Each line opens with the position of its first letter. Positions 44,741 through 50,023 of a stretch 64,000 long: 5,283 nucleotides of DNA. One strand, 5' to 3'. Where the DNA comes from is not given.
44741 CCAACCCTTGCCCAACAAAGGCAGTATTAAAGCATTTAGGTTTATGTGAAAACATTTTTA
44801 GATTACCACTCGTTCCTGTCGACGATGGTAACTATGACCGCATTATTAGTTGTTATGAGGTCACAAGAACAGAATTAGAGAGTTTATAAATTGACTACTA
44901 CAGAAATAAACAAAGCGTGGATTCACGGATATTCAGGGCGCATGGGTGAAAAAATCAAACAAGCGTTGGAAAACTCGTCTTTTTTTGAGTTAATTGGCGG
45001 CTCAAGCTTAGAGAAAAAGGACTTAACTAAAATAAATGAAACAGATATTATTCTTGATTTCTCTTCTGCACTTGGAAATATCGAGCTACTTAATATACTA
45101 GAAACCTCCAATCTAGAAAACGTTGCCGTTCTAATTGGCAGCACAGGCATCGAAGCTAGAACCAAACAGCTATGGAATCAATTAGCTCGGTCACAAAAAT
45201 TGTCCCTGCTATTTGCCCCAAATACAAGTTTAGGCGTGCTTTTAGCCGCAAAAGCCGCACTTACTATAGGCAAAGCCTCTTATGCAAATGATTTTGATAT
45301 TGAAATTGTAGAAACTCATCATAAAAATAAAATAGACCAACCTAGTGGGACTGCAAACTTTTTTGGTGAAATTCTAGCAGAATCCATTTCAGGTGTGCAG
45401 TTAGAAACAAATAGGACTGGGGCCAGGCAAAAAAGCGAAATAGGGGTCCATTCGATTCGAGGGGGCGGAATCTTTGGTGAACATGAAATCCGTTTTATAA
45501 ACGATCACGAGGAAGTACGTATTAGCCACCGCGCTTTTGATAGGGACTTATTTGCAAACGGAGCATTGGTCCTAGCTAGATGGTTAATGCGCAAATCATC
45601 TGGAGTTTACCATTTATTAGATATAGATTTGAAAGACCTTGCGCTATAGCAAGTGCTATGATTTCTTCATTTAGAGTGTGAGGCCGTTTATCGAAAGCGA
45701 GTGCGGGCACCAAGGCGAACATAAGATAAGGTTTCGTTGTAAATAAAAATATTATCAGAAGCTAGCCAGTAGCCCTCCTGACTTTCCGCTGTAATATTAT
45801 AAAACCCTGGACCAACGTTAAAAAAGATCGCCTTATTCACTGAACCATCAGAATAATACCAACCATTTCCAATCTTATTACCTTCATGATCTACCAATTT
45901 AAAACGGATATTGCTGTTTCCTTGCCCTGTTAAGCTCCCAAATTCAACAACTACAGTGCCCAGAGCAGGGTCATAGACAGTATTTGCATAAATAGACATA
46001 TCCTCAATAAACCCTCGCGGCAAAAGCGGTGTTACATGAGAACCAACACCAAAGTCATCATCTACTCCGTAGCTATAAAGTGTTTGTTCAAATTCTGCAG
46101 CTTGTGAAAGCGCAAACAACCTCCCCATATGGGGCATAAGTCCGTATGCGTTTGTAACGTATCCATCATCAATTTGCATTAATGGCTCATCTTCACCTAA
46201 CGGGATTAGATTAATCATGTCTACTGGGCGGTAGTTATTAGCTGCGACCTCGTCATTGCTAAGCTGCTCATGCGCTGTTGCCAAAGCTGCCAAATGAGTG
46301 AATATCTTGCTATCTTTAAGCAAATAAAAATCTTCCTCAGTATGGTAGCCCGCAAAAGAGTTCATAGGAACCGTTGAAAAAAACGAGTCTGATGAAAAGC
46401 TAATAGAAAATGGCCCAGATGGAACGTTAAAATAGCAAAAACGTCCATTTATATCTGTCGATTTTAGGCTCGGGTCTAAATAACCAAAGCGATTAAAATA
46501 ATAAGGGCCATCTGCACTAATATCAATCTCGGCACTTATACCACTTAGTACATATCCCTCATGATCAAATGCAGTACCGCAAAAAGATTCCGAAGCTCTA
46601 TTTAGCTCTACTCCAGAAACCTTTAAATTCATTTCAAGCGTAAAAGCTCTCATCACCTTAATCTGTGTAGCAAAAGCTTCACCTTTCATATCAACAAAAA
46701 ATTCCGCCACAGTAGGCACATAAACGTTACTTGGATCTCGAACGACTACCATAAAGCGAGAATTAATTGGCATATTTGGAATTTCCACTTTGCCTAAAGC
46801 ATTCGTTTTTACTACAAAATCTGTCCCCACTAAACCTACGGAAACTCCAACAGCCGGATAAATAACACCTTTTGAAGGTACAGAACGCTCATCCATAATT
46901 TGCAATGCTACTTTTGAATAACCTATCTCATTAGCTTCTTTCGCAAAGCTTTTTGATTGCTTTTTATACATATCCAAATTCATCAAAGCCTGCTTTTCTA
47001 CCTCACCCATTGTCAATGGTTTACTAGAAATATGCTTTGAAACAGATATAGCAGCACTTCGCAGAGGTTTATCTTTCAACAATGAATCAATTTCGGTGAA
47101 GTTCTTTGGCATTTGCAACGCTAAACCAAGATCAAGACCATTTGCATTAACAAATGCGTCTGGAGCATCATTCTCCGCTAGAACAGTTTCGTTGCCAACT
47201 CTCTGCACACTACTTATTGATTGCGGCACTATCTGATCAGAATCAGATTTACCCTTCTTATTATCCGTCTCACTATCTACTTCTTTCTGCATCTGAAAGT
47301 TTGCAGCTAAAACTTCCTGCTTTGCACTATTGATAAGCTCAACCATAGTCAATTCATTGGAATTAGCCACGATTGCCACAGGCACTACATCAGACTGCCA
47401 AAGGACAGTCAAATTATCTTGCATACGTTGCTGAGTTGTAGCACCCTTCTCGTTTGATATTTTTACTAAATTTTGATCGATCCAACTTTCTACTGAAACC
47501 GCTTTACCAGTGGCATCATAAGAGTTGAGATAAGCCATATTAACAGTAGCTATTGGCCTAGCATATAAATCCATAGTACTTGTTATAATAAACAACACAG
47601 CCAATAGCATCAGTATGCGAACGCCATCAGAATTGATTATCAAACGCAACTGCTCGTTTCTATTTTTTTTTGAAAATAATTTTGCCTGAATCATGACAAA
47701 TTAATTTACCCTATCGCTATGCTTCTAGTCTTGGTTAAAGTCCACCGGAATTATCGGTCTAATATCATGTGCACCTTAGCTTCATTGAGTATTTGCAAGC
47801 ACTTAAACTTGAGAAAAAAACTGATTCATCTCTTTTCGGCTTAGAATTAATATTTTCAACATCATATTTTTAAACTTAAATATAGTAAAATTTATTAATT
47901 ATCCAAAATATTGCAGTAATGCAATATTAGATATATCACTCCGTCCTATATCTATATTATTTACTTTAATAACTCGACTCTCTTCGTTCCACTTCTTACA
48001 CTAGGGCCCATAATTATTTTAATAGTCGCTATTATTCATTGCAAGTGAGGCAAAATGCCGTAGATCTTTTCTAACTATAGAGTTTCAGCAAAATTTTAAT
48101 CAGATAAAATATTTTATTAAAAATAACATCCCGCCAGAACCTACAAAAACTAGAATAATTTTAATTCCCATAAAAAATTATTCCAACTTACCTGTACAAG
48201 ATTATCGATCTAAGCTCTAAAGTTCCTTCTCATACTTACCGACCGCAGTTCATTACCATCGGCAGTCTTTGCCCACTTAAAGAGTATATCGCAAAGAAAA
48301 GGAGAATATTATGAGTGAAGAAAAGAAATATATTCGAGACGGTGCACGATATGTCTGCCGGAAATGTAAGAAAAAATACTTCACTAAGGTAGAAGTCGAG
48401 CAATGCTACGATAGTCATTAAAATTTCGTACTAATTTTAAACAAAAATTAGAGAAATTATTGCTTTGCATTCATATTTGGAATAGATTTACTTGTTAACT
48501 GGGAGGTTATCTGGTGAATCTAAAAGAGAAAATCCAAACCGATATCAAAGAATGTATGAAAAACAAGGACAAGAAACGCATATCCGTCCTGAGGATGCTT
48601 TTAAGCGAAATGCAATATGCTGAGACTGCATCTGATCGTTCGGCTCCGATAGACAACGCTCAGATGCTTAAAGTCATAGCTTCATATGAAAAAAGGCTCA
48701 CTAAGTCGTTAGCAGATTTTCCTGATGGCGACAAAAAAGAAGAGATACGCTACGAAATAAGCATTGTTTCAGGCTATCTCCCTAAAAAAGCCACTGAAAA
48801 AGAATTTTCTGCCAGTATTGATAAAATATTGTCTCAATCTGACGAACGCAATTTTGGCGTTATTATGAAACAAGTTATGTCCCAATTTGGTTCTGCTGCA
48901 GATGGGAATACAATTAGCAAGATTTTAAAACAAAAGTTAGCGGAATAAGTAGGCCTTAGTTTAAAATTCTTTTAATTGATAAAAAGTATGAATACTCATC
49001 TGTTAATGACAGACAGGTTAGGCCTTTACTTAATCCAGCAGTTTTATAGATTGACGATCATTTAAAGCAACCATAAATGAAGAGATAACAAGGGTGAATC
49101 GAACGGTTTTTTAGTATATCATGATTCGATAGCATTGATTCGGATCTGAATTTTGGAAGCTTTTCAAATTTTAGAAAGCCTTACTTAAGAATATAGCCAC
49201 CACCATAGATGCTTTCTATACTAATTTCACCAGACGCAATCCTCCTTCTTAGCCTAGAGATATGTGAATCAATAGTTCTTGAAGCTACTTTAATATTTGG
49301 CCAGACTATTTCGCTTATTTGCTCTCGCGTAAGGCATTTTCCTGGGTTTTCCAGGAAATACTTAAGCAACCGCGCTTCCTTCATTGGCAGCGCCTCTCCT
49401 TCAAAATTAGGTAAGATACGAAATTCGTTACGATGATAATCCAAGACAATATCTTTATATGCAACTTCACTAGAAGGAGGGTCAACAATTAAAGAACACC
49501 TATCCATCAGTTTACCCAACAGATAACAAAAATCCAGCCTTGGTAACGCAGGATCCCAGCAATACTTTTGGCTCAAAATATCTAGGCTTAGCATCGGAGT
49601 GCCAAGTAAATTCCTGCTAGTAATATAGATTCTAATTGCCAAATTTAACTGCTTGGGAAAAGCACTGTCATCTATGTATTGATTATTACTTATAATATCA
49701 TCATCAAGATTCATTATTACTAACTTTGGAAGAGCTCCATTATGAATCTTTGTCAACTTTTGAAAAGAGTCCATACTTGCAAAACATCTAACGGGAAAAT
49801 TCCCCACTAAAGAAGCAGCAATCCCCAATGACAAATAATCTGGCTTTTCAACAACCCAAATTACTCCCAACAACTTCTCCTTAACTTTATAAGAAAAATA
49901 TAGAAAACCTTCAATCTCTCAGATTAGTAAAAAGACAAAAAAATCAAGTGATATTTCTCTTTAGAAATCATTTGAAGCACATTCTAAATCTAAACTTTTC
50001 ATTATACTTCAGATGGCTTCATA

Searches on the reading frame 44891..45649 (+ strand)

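Call 43: search_protein_families(library=pfam, proteins=[window:44891-45649:+], max_evalue=0.001)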
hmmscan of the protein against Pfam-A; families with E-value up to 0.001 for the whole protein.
window:44891-45649:+ (252 aa): 2 families
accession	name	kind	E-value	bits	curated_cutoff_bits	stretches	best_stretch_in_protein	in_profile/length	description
PF05173.19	DapB_C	-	1e-34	119.6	27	1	128-244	12-119/121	Dihydrodipicolinate reductase, C-terminus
PF01113.26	DapB_N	-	2e-10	41.3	25.6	1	10-111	4-123/124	Dihydrodipicolinate reductase, N-terminus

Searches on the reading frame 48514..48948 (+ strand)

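Call 43: search_protein_families(library=pfam, proteins=[window:48514-48948:+], max_evalue=0.001)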
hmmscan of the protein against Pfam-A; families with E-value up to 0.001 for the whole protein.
window:48514-48948:+ (144 aa): 1 family
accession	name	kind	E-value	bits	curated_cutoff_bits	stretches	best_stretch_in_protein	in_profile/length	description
PF09424.15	YqeY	-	4.9e-25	88.7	27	1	4-142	1-143/143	Yqey-like protein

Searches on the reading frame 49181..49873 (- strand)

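Call 43: search_protein_families(library=pfam, proteins=[window:49181-49873:-], max_evalue=0.001)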
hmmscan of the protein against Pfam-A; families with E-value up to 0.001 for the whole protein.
window:49181-49873:- (230 aa): 1 family
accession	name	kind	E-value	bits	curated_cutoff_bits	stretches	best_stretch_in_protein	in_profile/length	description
PF00486.34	Trans_reg_C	-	1.5e-16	60.7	26.2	1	162-229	6-77/77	Transcriptional regulatory protein, C terminal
